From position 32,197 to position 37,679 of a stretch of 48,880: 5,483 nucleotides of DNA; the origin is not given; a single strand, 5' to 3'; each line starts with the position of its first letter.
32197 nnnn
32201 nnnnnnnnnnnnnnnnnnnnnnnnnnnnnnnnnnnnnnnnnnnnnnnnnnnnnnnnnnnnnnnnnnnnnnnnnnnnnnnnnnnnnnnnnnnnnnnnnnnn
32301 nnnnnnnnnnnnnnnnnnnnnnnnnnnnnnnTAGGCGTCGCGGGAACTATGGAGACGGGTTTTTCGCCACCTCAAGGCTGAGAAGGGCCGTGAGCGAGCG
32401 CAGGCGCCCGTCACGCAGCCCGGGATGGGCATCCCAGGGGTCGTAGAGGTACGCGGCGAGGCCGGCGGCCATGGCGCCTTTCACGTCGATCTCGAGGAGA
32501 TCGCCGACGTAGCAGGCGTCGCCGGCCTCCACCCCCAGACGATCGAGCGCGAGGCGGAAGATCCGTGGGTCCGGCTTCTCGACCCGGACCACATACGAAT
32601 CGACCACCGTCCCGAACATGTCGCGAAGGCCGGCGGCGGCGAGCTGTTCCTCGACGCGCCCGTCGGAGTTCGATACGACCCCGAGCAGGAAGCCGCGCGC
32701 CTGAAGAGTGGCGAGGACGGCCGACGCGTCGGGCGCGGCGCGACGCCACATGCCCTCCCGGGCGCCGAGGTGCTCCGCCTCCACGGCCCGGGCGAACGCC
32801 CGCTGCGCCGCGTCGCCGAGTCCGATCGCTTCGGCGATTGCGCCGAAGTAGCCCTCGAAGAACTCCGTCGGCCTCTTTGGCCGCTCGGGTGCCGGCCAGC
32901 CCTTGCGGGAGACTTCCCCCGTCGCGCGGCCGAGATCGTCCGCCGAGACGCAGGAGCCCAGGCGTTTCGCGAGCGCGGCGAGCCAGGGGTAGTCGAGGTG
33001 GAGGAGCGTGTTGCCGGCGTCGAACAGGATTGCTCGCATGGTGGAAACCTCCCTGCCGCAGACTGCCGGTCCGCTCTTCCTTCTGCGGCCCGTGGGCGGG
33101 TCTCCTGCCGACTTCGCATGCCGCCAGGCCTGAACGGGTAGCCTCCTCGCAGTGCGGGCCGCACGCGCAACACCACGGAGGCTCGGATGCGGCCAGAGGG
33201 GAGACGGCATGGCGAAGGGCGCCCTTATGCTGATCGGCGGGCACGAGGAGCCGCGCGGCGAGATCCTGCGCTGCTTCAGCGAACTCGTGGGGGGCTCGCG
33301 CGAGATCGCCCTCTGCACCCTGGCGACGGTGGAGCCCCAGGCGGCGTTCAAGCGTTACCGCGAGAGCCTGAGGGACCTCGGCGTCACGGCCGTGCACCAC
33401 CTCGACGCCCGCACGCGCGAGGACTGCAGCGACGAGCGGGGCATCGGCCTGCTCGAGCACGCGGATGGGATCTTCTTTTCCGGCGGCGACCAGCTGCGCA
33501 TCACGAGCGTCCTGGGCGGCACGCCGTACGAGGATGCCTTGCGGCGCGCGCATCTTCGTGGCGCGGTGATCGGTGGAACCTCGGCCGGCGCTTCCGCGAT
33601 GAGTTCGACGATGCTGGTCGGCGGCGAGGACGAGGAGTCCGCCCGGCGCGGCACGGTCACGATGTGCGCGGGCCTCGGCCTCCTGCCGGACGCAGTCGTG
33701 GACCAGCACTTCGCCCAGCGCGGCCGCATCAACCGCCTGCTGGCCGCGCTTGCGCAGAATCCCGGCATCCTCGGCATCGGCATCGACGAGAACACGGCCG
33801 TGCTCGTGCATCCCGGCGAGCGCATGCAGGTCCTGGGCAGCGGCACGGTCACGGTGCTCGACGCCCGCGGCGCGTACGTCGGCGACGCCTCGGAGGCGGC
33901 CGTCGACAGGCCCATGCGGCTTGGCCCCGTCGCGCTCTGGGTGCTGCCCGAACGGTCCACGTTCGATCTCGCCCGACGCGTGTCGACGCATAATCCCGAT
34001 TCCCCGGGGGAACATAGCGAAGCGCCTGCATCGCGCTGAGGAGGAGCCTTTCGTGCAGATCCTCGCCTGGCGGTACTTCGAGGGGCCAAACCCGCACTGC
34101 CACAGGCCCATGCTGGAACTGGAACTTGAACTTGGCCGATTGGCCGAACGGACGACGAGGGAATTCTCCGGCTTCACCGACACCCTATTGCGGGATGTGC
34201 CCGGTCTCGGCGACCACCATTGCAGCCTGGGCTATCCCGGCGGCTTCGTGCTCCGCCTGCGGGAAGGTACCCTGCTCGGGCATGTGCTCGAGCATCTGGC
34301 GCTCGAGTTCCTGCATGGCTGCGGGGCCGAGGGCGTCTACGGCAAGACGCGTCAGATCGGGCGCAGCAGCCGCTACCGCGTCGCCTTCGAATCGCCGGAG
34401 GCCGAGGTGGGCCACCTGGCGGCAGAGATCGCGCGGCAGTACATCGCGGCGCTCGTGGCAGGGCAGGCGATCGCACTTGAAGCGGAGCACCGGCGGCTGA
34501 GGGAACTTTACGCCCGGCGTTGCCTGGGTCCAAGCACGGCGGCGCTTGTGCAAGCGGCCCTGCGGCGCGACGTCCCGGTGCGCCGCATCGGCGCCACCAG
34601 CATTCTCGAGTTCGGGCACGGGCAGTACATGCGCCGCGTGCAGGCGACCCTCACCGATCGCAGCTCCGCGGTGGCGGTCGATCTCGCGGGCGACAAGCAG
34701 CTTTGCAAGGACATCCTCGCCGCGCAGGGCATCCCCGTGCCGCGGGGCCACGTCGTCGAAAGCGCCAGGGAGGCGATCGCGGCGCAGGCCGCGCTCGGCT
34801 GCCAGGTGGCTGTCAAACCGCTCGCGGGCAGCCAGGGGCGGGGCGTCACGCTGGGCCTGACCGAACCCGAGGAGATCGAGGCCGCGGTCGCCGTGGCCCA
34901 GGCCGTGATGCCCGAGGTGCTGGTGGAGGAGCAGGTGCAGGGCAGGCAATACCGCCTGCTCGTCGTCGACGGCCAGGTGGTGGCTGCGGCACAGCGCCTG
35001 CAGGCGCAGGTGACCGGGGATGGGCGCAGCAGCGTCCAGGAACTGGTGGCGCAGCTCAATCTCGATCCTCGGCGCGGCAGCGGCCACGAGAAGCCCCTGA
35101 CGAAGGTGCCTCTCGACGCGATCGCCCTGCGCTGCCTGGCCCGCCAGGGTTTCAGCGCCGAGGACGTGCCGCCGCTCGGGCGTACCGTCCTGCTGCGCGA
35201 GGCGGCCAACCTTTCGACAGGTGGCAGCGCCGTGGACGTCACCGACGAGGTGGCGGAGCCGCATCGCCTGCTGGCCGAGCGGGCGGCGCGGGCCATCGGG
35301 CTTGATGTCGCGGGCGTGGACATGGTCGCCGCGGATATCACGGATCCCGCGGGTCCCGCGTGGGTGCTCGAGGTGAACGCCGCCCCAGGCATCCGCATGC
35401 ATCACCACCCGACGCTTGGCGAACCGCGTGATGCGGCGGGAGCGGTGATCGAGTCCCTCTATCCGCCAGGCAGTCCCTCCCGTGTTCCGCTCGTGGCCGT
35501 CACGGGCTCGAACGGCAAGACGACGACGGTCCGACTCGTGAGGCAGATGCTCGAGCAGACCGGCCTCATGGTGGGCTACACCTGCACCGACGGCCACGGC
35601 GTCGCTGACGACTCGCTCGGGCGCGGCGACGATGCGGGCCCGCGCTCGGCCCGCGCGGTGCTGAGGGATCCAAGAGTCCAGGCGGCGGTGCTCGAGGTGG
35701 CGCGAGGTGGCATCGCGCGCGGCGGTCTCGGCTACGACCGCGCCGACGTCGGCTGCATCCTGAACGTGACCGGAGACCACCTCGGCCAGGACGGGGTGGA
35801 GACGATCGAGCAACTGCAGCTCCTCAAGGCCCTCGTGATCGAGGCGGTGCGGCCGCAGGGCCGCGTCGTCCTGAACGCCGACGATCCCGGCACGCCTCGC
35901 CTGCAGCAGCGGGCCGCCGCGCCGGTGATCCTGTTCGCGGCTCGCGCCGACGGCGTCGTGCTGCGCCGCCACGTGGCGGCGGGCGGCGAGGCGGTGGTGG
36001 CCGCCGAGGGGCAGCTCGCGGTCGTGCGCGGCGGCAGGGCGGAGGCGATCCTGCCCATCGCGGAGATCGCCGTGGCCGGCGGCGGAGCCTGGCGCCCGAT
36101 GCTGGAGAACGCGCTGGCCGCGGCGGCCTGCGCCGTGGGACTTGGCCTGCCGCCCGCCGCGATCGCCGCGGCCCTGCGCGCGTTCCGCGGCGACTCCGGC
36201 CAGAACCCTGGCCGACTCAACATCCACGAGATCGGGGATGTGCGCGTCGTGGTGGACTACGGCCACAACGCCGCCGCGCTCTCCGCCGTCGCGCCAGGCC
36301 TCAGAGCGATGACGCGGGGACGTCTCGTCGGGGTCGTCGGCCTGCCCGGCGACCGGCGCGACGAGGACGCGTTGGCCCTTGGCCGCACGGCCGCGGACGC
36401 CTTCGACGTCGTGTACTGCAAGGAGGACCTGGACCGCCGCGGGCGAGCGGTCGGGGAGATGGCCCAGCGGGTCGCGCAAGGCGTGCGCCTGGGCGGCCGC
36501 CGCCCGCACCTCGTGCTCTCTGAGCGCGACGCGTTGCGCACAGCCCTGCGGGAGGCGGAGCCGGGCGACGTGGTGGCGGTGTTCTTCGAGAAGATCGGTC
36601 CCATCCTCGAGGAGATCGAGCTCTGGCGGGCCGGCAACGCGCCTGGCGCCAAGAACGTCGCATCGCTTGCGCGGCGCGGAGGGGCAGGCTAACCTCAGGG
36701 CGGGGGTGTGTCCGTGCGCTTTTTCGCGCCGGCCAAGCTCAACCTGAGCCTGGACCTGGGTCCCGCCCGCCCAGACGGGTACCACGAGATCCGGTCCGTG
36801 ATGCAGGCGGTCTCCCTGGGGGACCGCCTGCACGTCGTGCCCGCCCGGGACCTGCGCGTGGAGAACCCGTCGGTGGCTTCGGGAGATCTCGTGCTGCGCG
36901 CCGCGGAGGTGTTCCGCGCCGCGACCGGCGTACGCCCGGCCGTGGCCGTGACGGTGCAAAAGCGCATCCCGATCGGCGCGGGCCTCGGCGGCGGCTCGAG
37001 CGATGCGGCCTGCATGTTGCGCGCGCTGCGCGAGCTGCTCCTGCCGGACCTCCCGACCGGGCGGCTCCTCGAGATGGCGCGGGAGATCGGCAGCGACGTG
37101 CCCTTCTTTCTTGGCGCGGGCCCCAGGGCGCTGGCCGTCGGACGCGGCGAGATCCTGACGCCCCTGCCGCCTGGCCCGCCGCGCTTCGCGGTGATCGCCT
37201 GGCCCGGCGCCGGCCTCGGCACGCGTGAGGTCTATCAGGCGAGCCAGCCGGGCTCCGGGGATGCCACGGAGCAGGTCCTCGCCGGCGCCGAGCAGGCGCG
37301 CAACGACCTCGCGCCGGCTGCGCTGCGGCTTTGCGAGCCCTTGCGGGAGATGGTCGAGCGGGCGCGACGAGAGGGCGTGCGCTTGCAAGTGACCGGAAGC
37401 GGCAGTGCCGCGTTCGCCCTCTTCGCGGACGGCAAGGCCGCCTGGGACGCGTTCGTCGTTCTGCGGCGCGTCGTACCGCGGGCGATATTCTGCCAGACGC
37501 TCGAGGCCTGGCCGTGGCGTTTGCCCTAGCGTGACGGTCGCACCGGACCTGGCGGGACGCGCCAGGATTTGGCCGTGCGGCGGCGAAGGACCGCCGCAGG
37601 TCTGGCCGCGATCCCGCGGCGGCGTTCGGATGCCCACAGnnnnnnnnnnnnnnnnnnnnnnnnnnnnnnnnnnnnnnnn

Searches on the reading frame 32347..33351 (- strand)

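Call 90: search_protein_families(library=pfam, proteins=[window:32347-33351:-], max_evalue=0.0001)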
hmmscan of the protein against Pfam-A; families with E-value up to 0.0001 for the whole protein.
window:32347-33351:- (334 aa): 3 families
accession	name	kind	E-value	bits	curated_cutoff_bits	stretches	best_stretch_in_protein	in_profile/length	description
PF00702.32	Hydrolase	-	1.6e-21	78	26.4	1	105-297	1-191/191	haloacid dehalogenase-like hydrolase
PF13419.12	HAD_2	-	1.3e-14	55.1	23.8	1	206-299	81-174/178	Haloacid dehalogenase-like hydrolase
PF13242.12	Hydrolase_like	-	1.3e-07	31.9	22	1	258-303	3-48/75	HAD-hyrolase-like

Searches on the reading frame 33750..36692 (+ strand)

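Call 7: search_protein_families(library=pfam, proteins=[window:33750-36692:+], max_evalue=0.00001)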
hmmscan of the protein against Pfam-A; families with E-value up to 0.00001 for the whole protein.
window:33750-36692:+ (980 aa): 5 families
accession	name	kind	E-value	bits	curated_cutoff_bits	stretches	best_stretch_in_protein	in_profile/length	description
PF18921.5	Cyanophycin_syn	-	3.4e-29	101.6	27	1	124-236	2-114/115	Cyanophycin synthase-like N-terminal domain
PF08245.18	Mur_ligase_M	-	3e-20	73.5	24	1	584-794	1-199/200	Mur ligase middle domain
PF02875.26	Mur_ligase_C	-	9.8e-17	62.4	28.4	1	821-944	1-123/127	Mur ligase, glutamate ligase domain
PF08443.16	RimK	-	6.4e-16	59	21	1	313-428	1-115/188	RimK-like ATP-grasp domain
PF13549.11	ATP-grasp_5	-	2.4e-06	27.5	27.6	1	319-386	15-87/221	ATP-grasp domain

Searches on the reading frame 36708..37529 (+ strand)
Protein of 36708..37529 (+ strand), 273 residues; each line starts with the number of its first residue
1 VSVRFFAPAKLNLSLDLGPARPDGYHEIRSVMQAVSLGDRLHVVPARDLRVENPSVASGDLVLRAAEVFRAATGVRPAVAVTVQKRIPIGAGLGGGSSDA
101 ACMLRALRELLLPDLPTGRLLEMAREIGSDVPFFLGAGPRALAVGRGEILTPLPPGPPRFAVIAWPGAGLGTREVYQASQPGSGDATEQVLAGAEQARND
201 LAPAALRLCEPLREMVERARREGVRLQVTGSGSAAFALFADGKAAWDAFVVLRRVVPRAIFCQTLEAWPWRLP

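Call 90: search_protein_families(library=pfam, proteins=[window:36708-37529:+], max_evalue=0.0001)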
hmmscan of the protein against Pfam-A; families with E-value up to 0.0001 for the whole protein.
window:36708-37529:+ (273 aa): 2 families
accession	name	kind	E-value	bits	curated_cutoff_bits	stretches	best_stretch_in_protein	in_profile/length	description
PF00288.32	GHMP_kinases_N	-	1.8e-15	57.4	22.3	1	61-135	2-84/87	GHMP kinases N terminal domain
PF08544.19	GHMP_kinases_C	-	7.2e-06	26.8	21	1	196-245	20-72/85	GHMP kinases C terminal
